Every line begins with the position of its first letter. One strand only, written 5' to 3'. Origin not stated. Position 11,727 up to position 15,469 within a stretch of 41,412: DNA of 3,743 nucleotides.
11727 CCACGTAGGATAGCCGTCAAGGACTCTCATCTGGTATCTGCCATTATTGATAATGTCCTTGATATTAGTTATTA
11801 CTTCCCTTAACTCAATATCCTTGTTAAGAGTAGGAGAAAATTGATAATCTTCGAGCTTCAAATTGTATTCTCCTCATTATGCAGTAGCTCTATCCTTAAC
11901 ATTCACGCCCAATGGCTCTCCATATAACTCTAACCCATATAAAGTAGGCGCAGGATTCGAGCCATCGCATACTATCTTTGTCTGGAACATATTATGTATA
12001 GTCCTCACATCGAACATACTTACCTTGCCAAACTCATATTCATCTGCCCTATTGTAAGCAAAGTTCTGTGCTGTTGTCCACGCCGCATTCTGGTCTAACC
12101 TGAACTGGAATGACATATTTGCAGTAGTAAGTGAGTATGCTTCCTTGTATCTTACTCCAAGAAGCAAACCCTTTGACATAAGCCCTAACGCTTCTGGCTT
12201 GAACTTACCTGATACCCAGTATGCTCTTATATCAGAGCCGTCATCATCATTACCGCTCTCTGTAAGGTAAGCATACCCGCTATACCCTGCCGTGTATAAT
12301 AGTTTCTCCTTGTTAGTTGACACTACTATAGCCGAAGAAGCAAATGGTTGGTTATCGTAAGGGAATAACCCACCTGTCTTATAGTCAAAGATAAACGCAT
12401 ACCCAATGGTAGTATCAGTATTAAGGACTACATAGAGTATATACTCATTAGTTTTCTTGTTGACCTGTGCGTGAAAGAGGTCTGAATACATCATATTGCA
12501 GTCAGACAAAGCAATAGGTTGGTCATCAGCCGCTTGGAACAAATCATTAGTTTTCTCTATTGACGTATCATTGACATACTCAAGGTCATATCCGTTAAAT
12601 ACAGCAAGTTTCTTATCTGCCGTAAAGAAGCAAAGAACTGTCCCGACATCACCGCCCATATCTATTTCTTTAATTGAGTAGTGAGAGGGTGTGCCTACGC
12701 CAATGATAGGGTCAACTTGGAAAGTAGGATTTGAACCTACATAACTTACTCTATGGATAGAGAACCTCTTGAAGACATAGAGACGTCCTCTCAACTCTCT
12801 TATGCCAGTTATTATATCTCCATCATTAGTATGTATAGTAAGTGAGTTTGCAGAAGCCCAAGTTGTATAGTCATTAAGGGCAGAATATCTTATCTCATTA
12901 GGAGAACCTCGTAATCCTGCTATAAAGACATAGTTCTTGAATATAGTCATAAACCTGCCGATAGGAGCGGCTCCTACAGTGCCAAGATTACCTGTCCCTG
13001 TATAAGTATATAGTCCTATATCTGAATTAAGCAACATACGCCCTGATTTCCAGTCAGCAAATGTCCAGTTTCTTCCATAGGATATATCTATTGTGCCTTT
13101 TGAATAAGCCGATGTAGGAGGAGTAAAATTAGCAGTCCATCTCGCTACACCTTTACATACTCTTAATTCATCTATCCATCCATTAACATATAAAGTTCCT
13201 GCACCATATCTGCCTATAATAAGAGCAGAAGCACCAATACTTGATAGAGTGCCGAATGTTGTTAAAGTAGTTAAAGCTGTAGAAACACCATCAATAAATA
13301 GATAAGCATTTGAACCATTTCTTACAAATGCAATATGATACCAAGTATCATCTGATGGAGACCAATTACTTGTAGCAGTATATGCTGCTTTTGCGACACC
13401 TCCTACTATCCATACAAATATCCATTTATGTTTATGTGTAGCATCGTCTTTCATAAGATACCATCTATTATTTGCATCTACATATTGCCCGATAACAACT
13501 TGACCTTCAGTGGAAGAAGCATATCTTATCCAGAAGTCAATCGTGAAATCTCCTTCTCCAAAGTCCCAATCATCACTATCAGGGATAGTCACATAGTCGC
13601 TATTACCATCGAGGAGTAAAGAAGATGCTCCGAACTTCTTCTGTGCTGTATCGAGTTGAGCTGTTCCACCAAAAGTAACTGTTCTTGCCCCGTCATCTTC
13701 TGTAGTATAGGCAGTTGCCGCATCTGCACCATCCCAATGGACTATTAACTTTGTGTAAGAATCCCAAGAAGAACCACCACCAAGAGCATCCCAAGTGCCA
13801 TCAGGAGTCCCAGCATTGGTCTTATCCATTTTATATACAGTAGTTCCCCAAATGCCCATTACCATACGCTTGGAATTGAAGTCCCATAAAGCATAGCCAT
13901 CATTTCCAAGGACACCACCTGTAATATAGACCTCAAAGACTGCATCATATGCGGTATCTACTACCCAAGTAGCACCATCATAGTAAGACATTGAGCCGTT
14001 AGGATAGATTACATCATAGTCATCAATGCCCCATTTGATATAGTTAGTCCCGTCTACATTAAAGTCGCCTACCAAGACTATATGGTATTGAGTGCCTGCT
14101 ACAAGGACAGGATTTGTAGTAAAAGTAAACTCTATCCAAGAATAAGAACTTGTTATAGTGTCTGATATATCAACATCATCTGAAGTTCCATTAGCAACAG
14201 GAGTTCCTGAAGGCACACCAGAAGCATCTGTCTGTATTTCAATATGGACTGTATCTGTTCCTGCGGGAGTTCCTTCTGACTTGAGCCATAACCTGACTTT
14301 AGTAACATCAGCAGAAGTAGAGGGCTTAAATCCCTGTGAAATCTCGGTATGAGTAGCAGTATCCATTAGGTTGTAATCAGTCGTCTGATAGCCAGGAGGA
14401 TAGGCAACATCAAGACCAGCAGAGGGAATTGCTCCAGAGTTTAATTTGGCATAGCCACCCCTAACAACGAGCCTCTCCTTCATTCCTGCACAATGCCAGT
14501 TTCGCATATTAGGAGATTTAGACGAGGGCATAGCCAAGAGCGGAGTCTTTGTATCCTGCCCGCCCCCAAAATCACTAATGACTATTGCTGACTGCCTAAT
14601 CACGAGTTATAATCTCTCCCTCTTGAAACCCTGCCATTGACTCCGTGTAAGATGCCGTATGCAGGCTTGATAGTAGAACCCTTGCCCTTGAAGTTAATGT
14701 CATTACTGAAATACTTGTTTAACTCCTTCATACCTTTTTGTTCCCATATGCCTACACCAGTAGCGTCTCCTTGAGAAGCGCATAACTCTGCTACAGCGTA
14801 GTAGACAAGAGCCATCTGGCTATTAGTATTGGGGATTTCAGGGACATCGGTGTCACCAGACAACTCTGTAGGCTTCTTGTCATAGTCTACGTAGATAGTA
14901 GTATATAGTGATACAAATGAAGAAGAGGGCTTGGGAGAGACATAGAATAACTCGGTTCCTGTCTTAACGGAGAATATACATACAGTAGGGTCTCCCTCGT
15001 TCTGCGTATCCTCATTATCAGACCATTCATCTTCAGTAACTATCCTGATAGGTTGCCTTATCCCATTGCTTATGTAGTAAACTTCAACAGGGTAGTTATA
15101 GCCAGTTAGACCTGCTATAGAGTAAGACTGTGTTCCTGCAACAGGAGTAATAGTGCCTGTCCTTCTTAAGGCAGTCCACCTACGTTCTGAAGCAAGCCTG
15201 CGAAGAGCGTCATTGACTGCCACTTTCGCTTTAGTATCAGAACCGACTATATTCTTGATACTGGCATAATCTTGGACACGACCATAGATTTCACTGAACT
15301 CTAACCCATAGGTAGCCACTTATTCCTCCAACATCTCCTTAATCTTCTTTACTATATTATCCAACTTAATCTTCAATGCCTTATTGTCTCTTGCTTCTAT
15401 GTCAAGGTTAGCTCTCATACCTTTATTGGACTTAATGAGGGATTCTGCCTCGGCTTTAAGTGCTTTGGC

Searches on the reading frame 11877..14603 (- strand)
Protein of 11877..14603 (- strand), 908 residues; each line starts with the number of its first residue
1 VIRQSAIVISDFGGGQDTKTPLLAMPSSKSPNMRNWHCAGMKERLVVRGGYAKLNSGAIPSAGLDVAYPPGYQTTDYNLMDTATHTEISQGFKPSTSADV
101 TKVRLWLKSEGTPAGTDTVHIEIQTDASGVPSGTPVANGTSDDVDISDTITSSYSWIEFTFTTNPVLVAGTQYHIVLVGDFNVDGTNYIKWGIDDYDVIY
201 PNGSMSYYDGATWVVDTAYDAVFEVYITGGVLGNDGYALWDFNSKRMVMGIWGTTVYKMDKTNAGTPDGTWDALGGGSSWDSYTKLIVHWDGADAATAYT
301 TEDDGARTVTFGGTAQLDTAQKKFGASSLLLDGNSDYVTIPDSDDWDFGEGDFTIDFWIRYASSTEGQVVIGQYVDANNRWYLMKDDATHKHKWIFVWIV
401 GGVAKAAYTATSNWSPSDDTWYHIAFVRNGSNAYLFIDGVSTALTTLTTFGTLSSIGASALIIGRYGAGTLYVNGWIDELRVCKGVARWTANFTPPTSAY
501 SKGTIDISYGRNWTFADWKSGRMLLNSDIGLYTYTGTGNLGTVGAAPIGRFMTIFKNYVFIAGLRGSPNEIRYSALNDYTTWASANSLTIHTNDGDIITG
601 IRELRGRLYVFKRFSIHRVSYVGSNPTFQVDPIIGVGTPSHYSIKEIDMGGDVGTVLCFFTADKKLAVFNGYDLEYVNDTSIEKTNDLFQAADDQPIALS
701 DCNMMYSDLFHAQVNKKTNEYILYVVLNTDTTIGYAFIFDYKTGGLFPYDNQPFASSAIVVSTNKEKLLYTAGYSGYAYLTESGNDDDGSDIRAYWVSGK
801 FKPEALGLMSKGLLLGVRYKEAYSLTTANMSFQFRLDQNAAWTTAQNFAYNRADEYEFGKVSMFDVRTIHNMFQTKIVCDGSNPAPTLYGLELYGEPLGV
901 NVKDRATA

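Call 4: search_protein_families(library=pfam, proteins=[window:11877-14603:-], max_evalue=0.1)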
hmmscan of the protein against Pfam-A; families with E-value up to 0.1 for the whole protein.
window:11877-14603:- (908 aa): 2 families
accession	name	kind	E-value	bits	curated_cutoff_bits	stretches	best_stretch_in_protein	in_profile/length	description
PF13385.13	Laminin_G_3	-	1.4e-19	71.1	27.6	1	332-484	1-142/151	Concanavalin A-like lectin/glucanases superfamily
PF18344.7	CBM32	-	0.028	14.7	25.7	1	565-592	25-52/64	Carbohydrate binding module family 32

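Call 5: search_protein_families(library=phrogs, proteins=[window:11877-14603:-], max_evalue=0.01)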
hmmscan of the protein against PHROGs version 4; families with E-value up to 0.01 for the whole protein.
window:11877-14603:- (908 aa): 11 families
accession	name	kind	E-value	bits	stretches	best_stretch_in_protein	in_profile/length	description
phrog_3545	-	unknown function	9.3e-38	130.9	1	284-503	752-979/1115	-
phrog_24074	-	unknown function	1.8e-33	116.9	1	285-501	416-624/892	-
phrog_13163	-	tail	2.1e-32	113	1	297-501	523-718/976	baseplate wedge subunit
phrog_32294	-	tail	1.7e-25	89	1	299-502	417-609/2435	baseplate wedge subunit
phrog_701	-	head and packaging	2.4e-24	84.2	1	304-501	4038-4223/6136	virion structural protein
phrog_18802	-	head and packaging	1.3e-22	79.3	1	306-500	822-1004/3007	virion structural protein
phrog_1469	-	tail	2.7e-22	78.7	1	293-500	508-705/2607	baseplate wedge subunit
phrog_8510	-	head and packaging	1.1e-17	64.1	1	301-500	511-698/1348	virion structural protein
phrog_38322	-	unknown function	2.7e-13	50.7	1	279-500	293-503/506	-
phrog_3287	-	head and packaging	7.4e-12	45.9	1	404-685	97-292/524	virion structural protein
phrog_5986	-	unknown function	7.4e-05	22.6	1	88-180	74-157/409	-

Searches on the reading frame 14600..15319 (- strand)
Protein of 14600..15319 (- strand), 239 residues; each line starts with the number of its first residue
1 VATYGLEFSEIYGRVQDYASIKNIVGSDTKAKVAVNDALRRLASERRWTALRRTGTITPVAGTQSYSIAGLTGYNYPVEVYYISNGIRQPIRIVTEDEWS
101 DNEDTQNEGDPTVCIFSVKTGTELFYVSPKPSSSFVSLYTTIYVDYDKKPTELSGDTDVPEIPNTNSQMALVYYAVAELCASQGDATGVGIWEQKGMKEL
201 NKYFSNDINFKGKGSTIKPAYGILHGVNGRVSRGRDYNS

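Call 4: search_protein_families(library=pfam, proteins=[window:14600-15319:-], max_evalue=0.1)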
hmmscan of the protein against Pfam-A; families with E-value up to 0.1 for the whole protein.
window:14600-15319:- (239 aa): 1 family
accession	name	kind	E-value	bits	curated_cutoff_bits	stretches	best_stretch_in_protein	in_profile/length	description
PF24175.2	SU10_adaptor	-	1.4e-17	65.2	27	1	9-203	4-181/194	SU10 adaptor protein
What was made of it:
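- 14600..15319 (-): Head-to-tail adaptor. It is the downstream anchor of the block. Pfam SU10_adaptor, E 1.4e-17 (call 4).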

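Call 5: search_protein_families(library=phrogs, proteins=[window:14600-15319:-], max_evalue=0.01)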
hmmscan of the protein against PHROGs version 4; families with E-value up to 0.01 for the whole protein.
window:14600-15319:- (239 aa): 2 families
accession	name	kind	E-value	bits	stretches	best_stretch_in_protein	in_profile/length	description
phrog_10775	-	tail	4e-05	24.4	1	28-193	34-207/237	tail protein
phrog_2941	-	head and packaging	0.0046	17.6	1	88-209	80-193/208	virion structural protein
